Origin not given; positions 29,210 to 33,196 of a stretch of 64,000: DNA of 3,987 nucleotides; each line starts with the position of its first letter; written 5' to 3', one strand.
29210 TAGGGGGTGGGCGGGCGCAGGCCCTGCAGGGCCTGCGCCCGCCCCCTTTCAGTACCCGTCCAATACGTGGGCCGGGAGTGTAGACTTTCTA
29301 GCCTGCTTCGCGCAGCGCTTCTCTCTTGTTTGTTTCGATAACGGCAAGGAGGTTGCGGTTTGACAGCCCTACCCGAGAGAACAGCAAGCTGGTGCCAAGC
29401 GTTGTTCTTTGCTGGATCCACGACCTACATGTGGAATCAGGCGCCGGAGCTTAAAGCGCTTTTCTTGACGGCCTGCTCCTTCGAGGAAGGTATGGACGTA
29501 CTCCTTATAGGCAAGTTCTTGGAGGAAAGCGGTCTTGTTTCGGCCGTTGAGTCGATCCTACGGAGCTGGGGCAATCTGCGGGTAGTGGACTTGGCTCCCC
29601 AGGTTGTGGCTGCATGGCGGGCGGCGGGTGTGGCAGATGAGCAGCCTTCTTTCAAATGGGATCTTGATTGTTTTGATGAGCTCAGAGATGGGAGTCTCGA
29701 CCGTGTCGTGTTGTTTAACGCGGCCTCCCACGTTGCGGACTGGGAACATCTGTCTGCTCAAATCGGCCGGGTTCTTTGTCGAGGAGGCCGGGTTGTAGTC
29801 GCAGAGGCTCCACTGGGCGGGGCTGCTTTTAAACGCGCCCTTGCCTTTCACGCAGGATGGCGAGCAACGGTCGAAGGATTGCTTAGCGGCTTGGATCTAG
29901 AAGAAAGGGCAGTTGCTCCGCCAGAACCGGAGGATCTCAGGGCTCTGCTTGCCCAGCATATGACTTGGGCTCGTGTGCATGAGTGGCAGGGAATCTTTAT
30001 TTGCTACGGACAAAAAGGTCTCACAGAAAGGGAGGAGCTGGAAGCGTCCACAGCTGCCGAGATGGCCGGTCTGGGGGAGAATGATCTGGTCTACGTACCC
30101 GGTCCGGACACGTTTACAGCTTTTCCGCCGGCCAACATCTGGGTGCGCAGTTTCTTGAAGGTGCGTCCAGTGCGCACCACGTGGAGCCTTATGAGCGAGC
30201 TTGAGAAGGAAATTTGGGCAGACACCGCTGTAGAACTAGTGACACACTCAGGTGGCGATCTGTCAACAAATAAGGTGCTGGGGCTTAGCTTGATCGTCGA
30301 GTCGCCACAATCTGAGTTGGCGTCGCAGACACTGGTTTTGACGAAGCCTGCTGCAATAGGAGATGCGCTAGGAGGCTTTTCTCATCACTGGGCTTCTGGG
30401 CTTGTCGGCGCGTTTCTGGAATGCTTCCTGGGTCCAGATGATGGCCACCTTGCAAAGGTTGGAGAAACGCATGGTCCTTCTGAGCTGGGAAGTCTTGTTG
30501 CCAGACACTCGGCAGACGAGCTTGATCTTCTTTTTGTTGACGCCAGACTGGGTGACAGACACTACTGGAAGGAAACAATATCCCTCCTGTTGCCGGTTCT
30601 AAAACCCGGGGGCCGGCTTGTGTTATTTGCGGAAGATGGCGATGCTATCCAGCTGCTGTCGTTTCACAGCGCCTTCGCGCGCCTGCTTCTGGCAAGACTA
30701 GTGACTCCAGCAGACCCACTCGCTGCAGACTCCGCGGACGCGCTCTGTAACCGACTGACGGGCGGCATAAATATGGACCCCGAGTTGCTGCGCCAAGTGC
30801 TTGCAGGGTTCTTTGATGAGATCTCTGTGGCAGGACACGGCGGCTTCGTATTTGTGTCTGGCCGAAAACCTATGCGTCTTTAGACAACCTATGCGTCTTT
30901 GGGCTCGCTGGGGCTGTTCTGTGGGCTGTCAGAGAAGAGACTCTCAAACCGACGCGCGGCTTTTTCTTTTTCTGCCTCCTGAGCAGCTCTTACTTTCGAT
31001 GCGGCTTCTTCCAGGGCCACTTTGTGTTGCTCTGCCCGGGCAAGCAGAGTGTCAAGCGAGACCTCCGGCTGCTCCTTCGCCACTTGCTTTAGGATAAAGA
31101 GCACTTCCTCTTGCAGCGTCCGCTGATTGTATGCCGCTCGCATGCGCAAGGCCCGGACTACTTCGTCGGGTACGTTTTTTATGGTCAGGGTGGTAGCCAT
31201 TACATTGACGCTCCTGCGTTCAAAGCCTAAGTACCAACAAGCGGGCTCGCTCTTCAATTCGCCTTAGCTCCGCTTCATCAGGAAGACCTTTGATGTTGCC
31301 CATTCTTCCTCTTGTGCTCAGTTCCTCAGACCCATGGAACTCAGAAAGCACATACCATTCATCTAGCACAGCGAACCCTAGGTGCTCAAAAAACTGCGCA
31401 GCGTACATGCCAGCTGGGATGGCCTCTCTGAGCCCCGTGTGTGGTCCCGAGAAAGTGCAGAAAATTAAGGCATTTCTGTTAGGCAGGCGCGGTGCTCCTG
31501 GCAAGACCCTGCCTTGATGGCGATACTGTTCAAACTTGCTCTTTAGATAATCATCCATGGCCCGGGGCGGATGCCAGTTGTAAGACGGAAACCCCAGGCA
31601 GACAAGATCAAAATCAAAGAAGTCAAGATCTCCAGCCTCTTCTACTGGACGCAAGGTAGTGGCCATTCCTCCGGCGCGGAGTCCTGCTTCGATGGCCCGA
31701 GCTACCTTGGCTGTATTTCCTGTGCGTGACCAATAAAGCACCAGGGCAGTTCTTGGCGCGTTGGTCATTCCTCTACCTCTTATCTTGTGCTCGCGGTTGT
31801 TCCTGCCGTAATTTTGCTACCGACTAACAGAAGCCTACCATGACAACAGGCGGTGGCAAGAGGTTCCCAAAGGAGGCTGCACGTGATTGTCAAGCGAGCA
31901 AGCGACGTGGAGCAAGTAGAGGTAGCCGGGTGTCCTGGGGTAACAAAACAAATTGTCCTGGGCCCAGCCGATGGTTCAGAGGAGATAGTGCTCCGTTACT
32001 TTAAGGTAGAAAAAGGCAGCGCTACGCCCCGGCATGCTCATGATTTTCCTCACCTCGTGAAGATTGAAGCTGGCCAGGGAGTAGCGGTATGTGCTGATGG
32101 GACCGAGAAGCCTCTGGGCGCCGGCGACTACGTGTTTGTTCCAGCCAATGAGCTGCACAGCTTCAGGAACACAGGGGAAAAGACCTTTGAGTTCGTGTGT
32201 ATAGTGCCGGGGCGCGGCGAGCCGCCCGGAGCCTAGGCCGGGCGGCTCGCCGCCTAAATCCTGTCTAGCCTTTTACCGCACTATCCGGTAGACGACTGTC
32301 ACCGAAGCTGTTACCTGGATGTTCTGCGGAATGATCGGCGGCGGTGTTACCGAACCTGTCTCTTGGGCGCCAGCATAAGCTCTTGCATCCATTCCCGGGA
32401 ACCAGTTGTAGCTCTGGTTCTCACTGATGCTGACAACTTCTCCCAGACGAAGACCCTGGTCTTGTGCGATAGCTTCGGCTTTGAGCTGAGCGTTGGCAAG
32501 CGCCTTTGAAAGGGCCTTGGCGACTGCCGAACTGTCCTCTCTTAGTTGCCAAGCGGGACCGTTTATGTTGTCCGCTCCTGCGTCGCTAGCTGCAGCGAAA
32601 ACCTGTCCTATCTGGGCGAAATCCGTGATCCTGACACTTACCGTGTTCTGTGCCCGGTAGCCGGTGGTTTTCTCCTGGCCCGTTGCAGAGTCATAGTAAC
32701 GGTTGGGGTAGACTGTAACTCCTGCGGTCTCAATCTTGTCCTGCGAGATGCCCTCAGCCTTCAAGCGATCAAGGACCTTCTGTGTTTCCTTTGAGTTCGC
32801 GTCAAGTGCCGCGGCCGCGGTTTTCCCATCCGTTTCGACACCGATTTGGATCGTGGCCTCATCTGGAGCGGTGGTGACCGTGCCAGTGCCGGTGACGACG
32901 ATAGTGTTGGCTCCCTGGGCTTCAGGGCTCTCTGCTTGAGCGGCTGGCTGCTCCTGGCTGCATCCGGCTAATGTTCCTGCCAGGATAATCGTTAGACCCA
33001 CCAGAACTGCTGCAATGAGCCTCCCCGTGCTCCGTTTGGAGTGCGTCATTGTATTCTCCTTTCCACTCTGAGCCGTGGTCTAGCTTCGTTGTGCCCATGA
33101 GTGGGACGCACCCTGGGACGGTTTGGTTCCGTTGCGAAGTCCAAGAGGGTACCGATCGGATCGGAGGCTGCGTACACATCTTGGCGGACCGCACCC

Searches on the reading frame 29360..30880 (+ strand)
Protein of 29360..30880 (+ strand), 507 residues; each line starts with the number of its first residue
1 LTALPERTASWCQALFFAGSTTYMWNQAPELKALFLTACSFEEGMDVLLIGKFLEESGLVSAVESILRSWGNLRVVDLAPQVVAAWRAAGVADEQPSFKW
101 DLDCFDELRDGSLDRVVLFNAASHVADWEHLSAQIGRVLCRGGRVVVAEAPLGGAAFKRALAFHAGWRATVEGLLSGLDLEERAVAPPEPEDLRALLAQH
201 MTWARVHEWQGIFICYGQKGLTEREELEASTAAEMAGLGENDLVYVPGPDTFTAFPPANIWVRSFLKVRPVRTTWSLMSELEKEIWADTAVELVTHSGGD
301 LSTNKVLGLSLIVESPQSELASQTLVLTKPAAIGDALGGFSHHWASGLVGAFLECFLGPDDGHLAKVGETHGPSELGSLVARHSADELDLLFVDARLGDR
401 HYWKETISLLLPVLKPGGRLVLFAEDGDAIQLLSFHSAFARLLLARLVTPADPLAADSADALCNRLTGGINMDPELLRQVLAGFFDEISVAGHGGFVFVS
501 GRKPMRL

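Call 4: search_protein_families(library=pfam, proteins=[window:29360-30880:+], max_evalue=1)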
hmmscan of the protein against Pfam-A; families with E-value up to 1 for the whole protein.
window:29360-30880:+ (507 aa): 3 families
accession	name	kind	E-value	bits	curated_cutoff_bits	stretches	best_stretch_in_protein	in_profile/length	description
PF08241.18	Methyltransf_11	-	1.7e-07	32.2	21.2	1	64-147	12-95/95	Methyltransferase domain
PF08242.18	Methyltransf_12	-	0.00023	22.3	30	1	73-145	23-98/98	Methyltransferase domain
PF13649.12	Methyltransf_25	-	0.007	17.5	27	1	68-143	17-97/97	Methyltransferase domain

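Call 5: search_protein_families(library=ncbifam, proteins=[window:29360-30880:+], max_evalue=1)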
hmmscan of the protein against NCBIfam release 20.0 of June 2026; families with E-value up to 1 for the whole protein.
window:29360-30880:+ (507 aa): 1 family
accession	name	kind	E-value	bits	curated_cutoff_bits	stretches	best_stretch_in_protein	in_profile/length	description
NF041537.1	ArsM_AhpD_UU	exception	0.04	12.7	510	1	43-178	76-211/345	arsenite methyltransferase/AhpD domain selenoprotein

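Call 21: find_homologous_proteins(query=window:29360-30880:+)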
Query window:29360-30880:+ (507 aa): 5 proteins with E <= 0.001 among 8000 candidates.
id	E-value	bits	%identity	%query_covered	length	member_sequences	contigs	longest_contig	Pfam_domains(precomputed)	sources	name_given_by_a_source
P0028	0.0e+0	1146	100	100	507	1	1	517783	PF08241.19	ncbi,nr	ncbi:MAG: methyltransferase domain-containing protein [Thermoleophilia bacterium]|nr:methyltransfera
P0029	4.3e-272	922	82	99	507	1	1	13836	PF08241.19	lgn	-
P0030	2.4e-181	622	59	98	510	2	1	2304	PF08241.19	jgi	-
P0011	2.7e-71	259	42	59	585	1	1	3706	PF13489.13,PF13649.13,PF08241.19,PF08242.19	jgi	jgi:SAM-dependent methyltransferase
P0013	1.1e-68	251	43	59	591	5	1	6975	PF13489.13,PF13649.13,PF08241.19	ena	-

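Call 22: find_encoding_contigs(protein=P0029, flank=10000, max_places=2)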
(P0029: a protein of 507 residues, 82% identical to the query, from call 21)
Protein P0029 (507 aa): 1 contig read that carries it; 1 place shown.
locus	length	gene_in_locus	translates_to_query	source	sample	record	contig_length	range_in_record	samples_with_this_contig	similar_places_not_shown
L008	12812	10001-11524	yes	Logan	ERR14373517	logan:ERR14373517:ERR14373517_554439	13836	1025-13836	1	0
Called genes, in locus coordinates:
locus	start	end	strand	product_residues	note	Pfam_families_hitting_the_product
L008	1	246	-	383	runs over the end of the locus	PF21827:New_glue (weak), PF03480:DctP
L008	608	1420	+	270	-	PF00440:TetR_N, PF16925:TetR_C_13 (weak)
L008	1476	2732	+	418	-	PF01208:URO-D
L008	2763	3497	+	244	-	PF00106:adh_short, PF23441:SDR (weak), PF08659:KR (weak), PF13561:adh_short_C2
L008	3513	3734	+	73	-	PF12797:Fer4_2 (weak), PF13534:Fer4_17 (faint), PF00037:Fer4, PF12837:Fer4_6 (weak), PF13237:Fer4_10, PF14697:Fer4_21 (weak), PF12838:Fer4_7, PF13187:Fer4_9, +1 more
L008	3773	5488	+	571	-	PF00890:FAD_binding_2, PF01266:DAO (faint), PF07992:Pyr_redox_2 (weak), PF12831:FAD_oxidored, PF02910:Succ_DH_flav_C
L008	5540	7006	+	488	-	PF01565:FAD_binding_4, PF02913:FAD-oxidase_C (faint)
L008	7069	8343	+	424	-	PF13183:Fer4_8 (weak), PF02754:CCG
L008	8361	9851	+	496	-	PF01565:FAD_binding_4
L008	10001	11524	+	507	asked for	PF08241:Methyltransf_11 (weak)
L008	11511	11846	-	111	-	PF22513:FitA-like_RHH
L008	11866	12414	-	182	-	PF00258:Flavodoxin_1 (faint), PF12641:Flavodoxin_3 (faint), PF12724:Flavodoxin_5 (weak)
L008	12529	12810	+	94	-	?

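Call 67: predict_structure(alignment_id=A3)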
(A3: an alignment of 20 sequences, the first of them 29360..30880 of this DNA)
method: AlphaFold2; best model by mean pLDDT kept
length: 507 residues; sequences in the alignment: 20
mean_pLDDT: 82.7   pTM: 0.84
mean pLDDT of the five models: 82.7, 81.4, 81.4, 79.6, 77.4
residues with pLDDT >= 90: 227; 70-90: 191; 50-70: 43; < 50: 46
segments of 3 or more residues with pLDDT < 50: 248-251, 298-309, 311-318, 332-337, 361-365, 369-372
pLDDT, mean of each block of 10 residues (from residue 1): 65 93 94 94 96 95 93 96 92 84 94 98 96 97 96 92 87 85 87 96 94 95 80 74 50 72 95 93 94 67 40 46 71 50 77 69 48 63 84 81 84 90 87 91 88 85 78 81 89 89 82
secondary structure, 60 per line:
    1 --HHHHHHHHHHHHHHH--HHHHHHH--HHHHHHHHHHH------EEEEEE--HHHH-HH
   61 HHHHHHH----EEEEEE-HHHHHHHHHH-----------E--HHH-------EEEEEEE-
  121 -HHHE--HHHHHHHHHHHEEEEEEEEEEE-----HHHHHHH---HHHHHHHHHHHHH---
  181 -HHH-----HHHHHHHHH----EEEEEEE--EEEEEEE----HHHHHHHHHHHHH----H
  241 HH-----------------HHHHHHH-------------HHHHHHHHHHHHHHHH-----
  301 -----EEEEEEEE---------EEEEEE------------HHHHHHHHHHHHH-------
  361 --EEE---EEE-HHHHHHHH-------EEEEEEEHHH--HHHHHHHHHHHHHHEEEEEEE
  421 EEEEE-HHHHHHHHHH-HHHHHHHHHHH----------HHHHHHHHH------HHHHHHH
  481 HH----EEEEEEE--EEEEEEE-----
elements in order: H3-17 H20-26 H29-39 E46-51 H54-57 H59-67 E72-77 H79-88 E113-119 H128-138 E139-149 H155-161 H165-177 H190-198 E203-209 E212-218 H223-235 H260-266 H280-295 E306-313 E323-328 H341-353 E363-365 E369-371 H373-380 E388-394 H400-413 E414-425 H427-436 H438-448 H459-467 H474-482 E487-493 E496-502

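Call 70: fold_search(model_id=the predicted structure, library=pdb)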
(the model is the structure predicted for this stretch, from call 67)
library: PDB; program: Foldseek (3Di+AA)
matches with E <= 10: 1544; with E <= 0.001: 191
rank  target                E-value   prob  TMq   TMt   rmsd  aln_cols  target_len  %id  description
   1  5wp5_B                5.1e-07  1.00  0.20  0.21  23.7       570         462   12  Arabidopsis thaliana phosphoethanolamine N-methyltransferase 2 (AtPMT2) in complex with SAH (released 2017-11-15)
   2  5m58_A                1.3e-06  1.00  0.27  0.52   8.8       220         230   19  Crystal structure of CouO, a C-methyltransferase from Streptomyces rishiriensis (released 2017-02-15)
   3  5wp5_A                1.6e-06  1.00  0.19  0.21  23.7       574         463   12  Arabidopsis thaliana phosphoethanolamine N-methyltransferase 2 (AtPMT2) in complex with SAH (released 2017-11-15)
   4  4obw_C                2.2e-06  1.00  0.28  0.54   9.3       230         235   14  crystal structure of yeast Coq5 in the SAM bound form (released 2014-08-06)
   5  9fd3                  2.2e-06  1.00  0.25  0.54   9.6       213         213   19  CysG(N-16)-D190N mutant in complex with SAH from Kitasatospora cystarginea (released 2024-08-21)
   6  9fcu_A                2.9e-06  1.00  0.25  0.53   9.5       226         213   18  CysG(N-16)-H121A mutant in complex with SAH from Kitasatospora cystarginea (released 2024-08-21)
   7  4obw_A                3.4e-06  1.00  0.27  0.53   8.8       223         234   13  crystal structure of yeast Coq5 in the SAM bound form (released 2014-08-06)
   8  9fcl                  3.6e-06  1.00  0.25  0.54   9.6       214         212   19  CysG(N-16) in complex with SAM from Kitasatospora cystarginea (released 2024-08-21)
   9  5mgz_A                3.6e-06  1.00  0.26  0.51   8.6       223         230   21  Streptomyces Spheroides NovO (8-demethylnovbiocic acid methyltransferase) with SAH (released 2017-01-18)
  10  9fcy_B                3.8e-06  1.00  0.25  0.53   9.7       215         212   20  CysG(N-16)-R21K mutant in complex with SAH from Kitasatospora cystarginea (released 2024-08-21)
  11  4m7r_A                3.8e-06  1.00  0.19  0.49  10.7       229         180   13  Crystal structure of the N-terminal methyltransferase-like domain of anamorsin (released 2013-10-30)
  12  4m7r_B                4.5e-06  1.00  0.23  0.59   6.1       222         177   12  Crystal structure of the N-terminal methyltransferase-like domain of anamorsin (released 2013-10-30)
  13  9fcx_A                4.5e-06  1.00  0.25  0.53   9.6       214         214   19  CysG(N-16)-H121N mutant in complex with SAH from Kitasatospora cystarginea (released 2024-08-21)
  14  9fcs_A                4.5e-06  1.00  0.25  0.52   9.7       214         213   18  CysG(N-16)-H122N mutant in complex with SAH from Kitasatospora cystarginea (released 2024-08-21)
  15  4obw_B                5.0e-06  1.00  0.27  0.52   9.1       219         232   16  crystal structure of yeast Coq5 in the SAM bound form (released 2014-08-06)
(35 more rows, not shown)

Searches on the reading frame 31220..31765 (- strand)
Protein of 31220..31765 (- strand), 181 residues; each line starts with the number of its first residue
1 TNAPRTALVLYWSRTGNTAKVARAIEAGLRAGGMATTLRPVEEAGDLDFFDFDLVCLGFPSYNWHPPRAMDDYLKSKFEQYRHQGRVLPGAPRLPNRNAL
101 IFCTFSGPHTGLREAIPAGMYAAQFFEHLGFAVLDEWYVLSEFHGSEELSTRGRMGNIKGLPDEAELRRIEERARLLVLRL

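Call 9: search_protein_families(library=pfam, proteins=[window:31220-31765:-], max_evalue=0.001)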
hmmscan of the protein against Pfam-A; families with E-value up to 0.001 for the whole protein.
window:31220-31765:- (181 aa): 3 families
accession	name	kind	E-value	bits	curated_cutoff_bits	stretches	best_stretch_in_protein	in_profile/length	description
PF12724.12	Flavodoxin_5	-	7.2e-08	33.3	27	1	8-77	1-69/145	Flavodoxin domain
PF00258.30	Flavodoxin_1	-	6.4e-06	26.8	25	1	9-71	1-66/143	Flavodoxin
PF12641.12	Flavodoxin_3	-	4.1e-05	23.9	27.5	1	8-59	1-48/160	Flavodoxin domain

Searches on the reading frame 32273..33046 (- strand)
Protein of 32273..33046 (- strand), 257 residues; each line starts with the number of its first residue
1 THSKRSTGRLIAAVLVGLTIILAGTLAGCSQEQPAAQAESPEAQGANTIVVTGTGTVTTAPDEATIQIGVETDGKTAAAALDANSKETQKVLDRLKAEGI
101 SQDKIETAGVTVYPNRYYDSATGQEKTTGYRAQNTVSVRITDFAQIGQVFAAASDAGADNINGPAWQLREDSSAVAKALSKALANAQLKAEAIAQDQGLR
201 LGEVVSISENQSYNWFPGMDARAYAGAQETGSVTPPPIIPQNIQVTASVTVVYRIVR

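Call 9: search_protein_families(library=pfam, proteins=[window:32273-33046:-], max_evalue=0.001)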
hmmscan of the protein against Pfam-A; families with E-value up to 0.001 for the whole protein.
window:32273-33046:- (257 aa): 1 family
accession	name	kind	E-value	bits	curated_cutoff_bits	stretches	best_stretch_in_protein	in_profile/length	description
PF04402.19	SIMPL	-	3.4e-54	184.7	25.2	1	49-253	1-205/205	Protein of unknown function (DUF541)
